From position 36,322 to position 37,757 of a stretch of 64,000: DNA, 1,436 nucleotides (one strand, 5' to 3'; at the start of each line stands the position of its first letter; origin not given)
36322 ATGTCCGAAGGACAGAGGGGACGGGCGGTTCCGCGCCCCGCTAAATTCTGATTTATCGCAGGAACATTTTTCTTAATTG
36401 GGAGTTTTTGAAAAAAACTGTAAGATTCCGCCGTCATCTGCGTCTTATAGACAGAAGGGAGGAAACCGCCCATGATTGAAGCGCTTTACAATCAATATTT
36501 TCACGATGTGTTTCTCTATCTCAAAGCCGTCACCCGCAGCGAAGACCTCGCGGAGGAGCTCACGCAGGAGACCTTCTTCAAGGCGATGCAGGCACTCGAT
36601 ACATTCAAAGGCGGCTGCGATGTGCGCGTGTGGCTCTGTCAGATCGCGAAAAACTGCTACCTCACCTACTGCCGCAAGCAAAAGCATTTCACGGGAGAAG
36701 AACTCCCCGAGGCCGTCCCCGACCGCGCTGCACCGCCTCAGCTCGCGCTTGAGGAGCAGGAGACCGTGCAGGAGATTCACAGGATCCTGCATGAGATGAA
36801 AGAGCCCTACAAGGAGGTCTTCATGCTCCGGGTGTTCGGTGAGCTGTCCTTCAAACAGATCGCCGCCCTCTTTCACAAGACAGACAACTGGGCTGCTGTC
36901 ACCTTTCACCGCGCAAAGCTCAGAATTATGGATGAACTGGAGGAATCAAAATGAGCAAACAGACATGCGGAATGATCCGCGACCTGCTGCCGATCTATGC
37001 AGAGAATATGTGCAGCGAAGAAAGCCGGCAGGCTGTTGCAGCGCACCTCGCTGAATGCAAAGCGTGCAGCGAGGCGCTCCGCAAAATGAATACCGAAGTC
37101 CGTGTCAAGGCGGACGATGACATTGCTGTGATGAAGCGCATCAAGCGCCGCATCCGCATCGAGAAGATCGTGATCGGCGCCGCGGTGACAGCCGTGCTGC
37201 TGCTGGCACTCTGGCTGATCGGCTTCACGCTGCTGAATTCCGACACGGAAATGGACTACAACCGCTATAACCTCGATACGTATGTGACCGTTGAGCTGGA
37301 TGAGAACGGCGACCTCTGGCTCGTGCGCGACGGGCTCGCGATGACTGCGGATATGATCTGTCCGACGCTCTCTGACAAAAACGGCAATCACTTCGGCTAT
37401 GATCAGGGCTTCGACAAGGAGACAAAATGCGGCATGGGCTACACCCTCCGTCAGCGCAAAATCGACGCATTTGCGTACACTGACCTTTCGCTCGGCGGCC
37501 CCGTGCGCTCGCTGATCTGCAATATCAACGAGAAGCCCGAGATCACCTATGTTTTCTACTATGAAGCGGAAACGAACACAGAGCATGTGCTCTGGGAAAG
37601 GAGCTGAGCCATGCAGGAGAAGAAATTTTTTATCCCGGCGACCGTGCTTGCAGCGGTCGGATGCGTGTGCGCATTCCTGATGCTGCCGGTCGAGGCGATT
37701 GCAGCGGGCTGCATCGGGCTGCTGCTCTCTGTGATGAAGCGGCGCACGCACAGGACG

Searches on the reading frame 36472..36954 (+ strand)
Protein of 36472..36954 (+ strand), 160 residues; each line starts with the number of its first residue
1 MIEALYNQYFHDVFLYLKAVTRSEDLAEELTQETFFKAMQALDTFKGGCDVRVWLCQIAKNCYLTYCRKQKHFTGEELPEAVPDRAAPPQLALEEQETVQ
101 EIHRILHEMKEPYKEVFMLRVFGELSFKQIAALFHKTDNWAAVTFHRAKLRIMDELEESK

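Call 30: search_protein_families(library=ncbifam, proteins=[window:36472-36954:+], max_evalue=0.001)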
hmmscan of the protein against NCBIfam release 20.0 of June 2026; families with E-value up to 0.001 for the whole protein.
window:36472-36954:+ (160 aa): 72 families (the best 25 are shown)
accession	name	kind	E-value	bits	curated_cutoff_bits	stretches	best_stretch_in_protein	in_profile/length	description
TIGR02950.1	SigM_subfam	subfamily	2.7e-32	111.8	147.95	1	2-154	2-156/159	RNA polymerase sigma factor, SigM family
NF007220.0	PRK09639.1-5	equivalog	7.1e-22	78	260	1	2-158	5-166/181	RNA polymerase sigma factor SigX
NF007226.0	PRK09644.1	equivalog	8.2e-22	78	199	1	2-156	3-157/166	RNA polymerase sigma factor SigM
TIGR02937.1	sigma70-ECF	superfamily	1.1e-21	77.1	42.9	1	3-153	4-162/165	sigma-70 family RNA polymerase sigma factor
NF009166.1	PRK12513.1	equivalog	2e-21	76.6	206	1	3-151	25-181/193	RNA polymerase sigma factor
NF008888.0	PRK11922.1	equivalog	1.1e-18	67.7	204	1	2-158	32-198/231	RNA polymerase sigma factor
NF058625.1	sigma_PG0214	equivalog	1.6e-18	67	130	1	13-158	17-163/170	GFO_1088 family ECF-type sigma factor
NF007216.0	PRK09638.1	equivalog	1.9e-18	66.9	194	1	3-136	21-154/180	RNA polymerase sigma factor SigY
NF009193.0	PRK12541.1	equivalog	2.6e-18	66.8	171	1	2-149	7-153/161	RNA polymerase sigma factor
TIGR02985.1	Sig70_bacteroi1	subfamily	7.7e-18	65.2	126.4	1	3-134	4-140/162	RNA polymerase sigma-70 factor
TIGR02952.1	Sig70_famx2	equivalog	8.1e-17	61.6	206.45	1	4-148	15-162/170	ECF subfamily RNA polymerase sigma factor, BldN family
NF006930.0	PRK09415.1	subfamily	3.1e-16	59.7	198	1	2-158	18-177/179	RNA polymerase factor sigma C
TIGR02989.1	Sig-70_gvs1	subfamily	1.5e-15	57.5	124.55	1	4-151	5-153/158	RNA polymerase sigma-70 factor, Rhodopirellula/Verrucomicrobium family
NF009170.0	PRK12517.1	subfamily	6.4e-15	55.1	197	1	3-159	26-179/188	RNA polymerase sigma factor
NF009168.0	PRK12515.1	subfamily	2.4e-14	53.2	236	1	3-140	25-163/189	RNA polymerase sigma factor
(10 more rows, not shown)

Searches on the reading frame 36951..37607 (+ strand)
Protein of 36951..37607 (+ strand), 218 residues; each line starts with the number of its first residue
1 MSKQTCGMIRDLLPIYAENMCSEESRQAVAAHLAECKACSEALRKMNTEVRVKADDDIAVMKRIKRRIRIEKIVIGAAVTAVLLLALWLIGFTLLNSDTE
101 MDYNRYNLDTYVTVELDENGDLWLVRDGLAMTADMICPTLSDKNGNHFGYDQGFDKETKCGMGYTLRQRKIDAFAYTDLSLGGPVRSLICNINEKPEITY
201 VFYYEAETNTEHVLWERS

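Call 30: search_protein_families(library=ncbifam, proteins=[window:36951-37607:+], max_evalue=0.001)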
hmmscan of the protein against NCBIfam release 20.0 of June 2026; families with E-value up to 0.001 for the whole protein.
window:36951-37607:+ (218 aa): 1 family
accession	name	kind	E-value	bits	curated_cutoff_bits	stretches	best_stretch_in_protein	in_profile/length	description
TIGR03988.1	antisig_RsrA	equivalog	0.00041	20.4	62.5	1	6-44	2-40/77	mycothiol system anti-sigma-R factor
